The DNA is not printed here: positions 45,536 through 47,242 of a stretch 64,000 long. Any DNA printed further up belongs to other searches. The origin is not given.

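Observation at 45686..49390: CYP51-like sterol 14-alpha-demethylase in a same-strand string with an RCC1-repeat protein and a LysM-M74 endopeptidase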

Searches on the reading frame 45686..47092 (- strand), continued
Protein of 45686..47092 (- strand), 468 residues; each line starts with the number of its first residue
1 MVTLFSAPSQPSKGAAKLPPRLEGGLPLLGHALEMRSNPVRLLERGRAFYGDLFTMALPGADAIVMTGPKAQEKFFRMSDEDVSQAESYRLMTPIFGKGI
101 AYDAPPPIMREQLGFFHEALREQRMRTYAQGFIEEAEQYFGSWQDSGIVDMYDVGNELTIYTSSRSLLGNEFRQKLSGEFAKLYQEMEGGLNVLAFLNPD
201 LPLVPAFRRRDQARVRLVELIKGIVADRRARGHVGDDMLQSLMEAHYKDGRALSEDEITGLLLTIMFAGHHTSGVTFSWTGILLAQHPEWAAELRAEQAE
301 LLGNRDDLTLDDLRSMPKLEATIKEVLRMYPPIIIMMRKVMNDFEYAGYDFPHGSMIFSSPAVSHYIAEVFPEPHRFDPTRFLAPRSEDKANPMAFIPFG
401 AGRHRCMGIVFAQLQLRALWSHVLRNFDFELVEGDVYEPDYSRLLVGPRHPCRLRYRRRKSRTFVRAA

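Call 16: find_encoding_contigs(protein=P0003, flank=10000, max_places=2)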
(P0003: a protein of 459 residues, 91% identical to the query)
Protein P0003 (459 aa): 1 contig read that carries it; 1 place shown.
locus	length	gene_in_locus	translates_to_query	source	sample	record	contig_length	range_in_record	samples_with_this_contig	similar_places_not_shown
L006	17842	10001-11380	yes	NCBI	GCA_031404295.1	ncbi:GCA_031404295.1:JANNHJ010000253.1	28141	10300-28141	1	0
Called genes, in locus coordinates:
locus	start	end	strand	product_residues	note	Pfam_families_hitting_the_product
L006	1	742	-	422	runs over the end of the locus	PF18943:DUF5690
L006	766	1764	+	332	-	PF16811:TAtT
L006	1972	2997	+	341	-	PF03480:DctP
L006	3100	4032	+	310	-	PF04290:DctQ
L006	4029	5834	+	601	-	-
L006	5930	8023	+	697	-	-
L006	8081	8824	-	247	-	PF04376:ATE_N, PF13480:Acetyltransf_6 (weak), PF04377:ATE_C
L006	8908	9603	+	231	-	PF01476:LysM, PF03411:Peptidase_M74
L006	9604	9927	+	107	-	-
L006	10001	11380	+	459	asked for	PF00067:p450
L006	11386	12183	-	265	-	-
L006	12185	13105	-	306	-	PF01113:DapB_N, PF05173:DapB_C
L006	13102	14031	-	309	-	PF00701:DHDPS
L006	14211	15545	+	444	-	PF13948:DUF4215 (weak)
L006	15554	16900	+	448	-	-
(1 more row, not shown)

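Call 17: find_encoding_contigs(protein=P0004, flank=10000, max_places=2)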
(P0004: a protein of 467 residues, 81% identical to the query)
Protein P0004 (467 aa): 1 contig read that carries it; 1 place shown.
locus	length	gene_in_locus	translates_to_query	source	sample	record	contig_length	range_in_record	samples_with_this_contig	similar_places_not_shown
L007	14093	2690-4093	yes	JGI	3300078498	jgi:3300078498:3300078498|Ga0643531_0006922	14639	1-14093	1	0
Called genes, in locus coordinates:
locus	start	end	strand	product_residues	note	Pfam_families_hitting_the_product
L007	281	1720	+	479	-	PF00144:Beta-lactamase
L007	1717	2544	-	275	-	PF03437:BtpA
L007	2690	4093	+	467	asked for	PF00067:p450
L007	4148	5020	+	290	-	PF01734:Patatin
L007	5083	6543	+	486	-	PF13360:PQQ_2 (faint)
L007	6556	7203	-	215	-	-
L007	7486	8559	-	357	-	PF01636:APH (weak), PF00069:Pkinase, PF07714:PK_Tyr_Ser-Thr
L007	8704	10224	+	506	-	PF01266:DAO (weak), PF13450:NAD_binding_8, PF01593:Amino_oxidase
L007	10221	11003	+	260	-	PF00535:Glycos_transf_2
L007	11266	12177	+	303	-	PF01522:Polysacc_deac_1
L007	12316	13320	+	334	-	-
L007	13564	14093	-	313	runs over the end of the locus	PF00254:FKBP_C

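Call 32: find_related_loci(query=window:45686-47092:-, collection=genome_contigs, flank=10000)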
Query window:45686-47092:- (468 aa) in genome_contigs; peptide patterns used: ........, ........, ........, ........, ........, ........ (x = any residue, [..] = any of these).
73 stretches matched a pattern; 8 encode a relative of the query (tblastn E <= 1e-3); 8 distinct loci.
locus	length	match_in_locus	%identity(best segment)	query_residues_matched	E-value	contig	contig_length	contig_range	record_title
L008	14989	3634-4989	93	1-452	0e+0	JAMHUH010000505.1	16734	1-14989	MAG: Nannocystaceae bacterium isolate ST_AS_metabat.41 k201_2197337, whole genome shotgun sequence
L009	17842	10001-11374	91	1-459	0e+0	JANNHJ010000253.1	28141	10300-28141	MAG: Myxococcales bacterium isolate SOY_6_C_metabat_27 SOY_6_C_k141_5088124, whole genome shotgun sequence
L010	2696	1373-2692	88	1-441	0e+0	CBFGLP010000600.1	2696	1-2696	MAG TPA_asm: uncultured Myxococcales bacterium isolate SRR25737861_metabat2_1 genome assembly, contig: ERZ27251247.30694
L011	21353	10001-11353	75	3-452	0e+0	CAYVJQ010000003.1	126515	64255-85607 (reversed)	MAG TPA_asm: uncultured Nannocystaceae bacterium isolate binchicken_co67_24 genome assembly, contig: NODE_46_length_1265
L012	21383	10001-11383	45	2-466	9e-123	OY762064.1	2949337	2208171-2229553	MAG: Gammaproteobacteria bacterium isolate 5875f011-1e0e-4071-bb50-440bf5799690 genome assembly, chromosome: 1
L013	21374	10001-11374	42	2-460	7e-120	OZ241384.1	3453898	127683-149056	MAG: Paracoccaceae bacterium isolate bdf71066-f628-4a4a-8f3d-f8669aac2b40 genome assembly, chromosome: 1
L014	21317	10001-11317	42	20-460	2e-117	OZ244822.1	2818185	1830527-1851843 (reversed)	MAG: Candidatus Aldehydirespirator sp. isolate 35bfcaf5-8220-4494-8a82-73b50c7a5dd2 genome assembly, chromosome: 1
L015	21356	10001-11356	41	9-461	2e-117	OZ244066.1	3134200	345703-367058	MAG: Paracoccaceae bacterium isolate e57f01f6-04f4-413c-88ba-15e1a8b61a7d genome assembly, chromosome: 1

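Call 40: search_solved_structures(query=window:45686-47092:-, max_evalue=1e-100, show_alignments=5)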
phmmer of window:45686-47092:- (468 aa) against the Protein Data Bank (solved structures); distinct sequences matched with E-value up to 1e-100: 9.
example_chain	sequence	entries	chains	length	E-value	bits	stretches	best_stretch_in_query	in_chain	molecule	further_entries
6mcw_A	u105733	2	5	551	7.7e-120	403.8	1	16-464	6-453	Cytochrome P450 51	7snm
7jj1_A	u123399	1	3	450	1.2e-119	403.2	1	16-460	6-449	Cytochrome P450 51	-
6mi0_A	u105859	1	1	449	1.7e-119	402.7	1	16-459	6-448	Cytochrome P450 51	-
6q2c_A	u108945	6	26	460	1.6e-110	373.1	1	14-459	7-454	Obtusifoliol 14alphademethylase | Obtusifoliol 14alphademethylase, putative | sterol 14a-demethylase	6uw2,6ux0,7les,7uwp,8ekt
1u13_A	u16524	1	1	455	1.3e-109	370.1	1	18-460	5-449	Cytochrome P450 51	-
1x8v_A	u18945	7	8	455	1.9e-109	369.5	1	18-460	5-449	Cytochrome P450 51 | STEROL 14ALPHA-DEMETHYLASE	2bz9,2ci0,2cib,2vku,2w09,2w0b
1e9x_A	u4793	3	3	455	2.7e-109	369.1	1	18-460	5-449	CYTOCHROME P450 51-LIKE RV0764C | CYTOCHROME P450 51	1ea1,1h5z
7tef_A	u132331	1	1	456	1.2e-108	366.9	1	18-461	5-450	Cytochrome P450 51B1 Cyp51B1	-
2w0a_A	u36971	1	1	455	1.3e-108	366.8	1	18-460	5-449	CYTOCHROME P450 51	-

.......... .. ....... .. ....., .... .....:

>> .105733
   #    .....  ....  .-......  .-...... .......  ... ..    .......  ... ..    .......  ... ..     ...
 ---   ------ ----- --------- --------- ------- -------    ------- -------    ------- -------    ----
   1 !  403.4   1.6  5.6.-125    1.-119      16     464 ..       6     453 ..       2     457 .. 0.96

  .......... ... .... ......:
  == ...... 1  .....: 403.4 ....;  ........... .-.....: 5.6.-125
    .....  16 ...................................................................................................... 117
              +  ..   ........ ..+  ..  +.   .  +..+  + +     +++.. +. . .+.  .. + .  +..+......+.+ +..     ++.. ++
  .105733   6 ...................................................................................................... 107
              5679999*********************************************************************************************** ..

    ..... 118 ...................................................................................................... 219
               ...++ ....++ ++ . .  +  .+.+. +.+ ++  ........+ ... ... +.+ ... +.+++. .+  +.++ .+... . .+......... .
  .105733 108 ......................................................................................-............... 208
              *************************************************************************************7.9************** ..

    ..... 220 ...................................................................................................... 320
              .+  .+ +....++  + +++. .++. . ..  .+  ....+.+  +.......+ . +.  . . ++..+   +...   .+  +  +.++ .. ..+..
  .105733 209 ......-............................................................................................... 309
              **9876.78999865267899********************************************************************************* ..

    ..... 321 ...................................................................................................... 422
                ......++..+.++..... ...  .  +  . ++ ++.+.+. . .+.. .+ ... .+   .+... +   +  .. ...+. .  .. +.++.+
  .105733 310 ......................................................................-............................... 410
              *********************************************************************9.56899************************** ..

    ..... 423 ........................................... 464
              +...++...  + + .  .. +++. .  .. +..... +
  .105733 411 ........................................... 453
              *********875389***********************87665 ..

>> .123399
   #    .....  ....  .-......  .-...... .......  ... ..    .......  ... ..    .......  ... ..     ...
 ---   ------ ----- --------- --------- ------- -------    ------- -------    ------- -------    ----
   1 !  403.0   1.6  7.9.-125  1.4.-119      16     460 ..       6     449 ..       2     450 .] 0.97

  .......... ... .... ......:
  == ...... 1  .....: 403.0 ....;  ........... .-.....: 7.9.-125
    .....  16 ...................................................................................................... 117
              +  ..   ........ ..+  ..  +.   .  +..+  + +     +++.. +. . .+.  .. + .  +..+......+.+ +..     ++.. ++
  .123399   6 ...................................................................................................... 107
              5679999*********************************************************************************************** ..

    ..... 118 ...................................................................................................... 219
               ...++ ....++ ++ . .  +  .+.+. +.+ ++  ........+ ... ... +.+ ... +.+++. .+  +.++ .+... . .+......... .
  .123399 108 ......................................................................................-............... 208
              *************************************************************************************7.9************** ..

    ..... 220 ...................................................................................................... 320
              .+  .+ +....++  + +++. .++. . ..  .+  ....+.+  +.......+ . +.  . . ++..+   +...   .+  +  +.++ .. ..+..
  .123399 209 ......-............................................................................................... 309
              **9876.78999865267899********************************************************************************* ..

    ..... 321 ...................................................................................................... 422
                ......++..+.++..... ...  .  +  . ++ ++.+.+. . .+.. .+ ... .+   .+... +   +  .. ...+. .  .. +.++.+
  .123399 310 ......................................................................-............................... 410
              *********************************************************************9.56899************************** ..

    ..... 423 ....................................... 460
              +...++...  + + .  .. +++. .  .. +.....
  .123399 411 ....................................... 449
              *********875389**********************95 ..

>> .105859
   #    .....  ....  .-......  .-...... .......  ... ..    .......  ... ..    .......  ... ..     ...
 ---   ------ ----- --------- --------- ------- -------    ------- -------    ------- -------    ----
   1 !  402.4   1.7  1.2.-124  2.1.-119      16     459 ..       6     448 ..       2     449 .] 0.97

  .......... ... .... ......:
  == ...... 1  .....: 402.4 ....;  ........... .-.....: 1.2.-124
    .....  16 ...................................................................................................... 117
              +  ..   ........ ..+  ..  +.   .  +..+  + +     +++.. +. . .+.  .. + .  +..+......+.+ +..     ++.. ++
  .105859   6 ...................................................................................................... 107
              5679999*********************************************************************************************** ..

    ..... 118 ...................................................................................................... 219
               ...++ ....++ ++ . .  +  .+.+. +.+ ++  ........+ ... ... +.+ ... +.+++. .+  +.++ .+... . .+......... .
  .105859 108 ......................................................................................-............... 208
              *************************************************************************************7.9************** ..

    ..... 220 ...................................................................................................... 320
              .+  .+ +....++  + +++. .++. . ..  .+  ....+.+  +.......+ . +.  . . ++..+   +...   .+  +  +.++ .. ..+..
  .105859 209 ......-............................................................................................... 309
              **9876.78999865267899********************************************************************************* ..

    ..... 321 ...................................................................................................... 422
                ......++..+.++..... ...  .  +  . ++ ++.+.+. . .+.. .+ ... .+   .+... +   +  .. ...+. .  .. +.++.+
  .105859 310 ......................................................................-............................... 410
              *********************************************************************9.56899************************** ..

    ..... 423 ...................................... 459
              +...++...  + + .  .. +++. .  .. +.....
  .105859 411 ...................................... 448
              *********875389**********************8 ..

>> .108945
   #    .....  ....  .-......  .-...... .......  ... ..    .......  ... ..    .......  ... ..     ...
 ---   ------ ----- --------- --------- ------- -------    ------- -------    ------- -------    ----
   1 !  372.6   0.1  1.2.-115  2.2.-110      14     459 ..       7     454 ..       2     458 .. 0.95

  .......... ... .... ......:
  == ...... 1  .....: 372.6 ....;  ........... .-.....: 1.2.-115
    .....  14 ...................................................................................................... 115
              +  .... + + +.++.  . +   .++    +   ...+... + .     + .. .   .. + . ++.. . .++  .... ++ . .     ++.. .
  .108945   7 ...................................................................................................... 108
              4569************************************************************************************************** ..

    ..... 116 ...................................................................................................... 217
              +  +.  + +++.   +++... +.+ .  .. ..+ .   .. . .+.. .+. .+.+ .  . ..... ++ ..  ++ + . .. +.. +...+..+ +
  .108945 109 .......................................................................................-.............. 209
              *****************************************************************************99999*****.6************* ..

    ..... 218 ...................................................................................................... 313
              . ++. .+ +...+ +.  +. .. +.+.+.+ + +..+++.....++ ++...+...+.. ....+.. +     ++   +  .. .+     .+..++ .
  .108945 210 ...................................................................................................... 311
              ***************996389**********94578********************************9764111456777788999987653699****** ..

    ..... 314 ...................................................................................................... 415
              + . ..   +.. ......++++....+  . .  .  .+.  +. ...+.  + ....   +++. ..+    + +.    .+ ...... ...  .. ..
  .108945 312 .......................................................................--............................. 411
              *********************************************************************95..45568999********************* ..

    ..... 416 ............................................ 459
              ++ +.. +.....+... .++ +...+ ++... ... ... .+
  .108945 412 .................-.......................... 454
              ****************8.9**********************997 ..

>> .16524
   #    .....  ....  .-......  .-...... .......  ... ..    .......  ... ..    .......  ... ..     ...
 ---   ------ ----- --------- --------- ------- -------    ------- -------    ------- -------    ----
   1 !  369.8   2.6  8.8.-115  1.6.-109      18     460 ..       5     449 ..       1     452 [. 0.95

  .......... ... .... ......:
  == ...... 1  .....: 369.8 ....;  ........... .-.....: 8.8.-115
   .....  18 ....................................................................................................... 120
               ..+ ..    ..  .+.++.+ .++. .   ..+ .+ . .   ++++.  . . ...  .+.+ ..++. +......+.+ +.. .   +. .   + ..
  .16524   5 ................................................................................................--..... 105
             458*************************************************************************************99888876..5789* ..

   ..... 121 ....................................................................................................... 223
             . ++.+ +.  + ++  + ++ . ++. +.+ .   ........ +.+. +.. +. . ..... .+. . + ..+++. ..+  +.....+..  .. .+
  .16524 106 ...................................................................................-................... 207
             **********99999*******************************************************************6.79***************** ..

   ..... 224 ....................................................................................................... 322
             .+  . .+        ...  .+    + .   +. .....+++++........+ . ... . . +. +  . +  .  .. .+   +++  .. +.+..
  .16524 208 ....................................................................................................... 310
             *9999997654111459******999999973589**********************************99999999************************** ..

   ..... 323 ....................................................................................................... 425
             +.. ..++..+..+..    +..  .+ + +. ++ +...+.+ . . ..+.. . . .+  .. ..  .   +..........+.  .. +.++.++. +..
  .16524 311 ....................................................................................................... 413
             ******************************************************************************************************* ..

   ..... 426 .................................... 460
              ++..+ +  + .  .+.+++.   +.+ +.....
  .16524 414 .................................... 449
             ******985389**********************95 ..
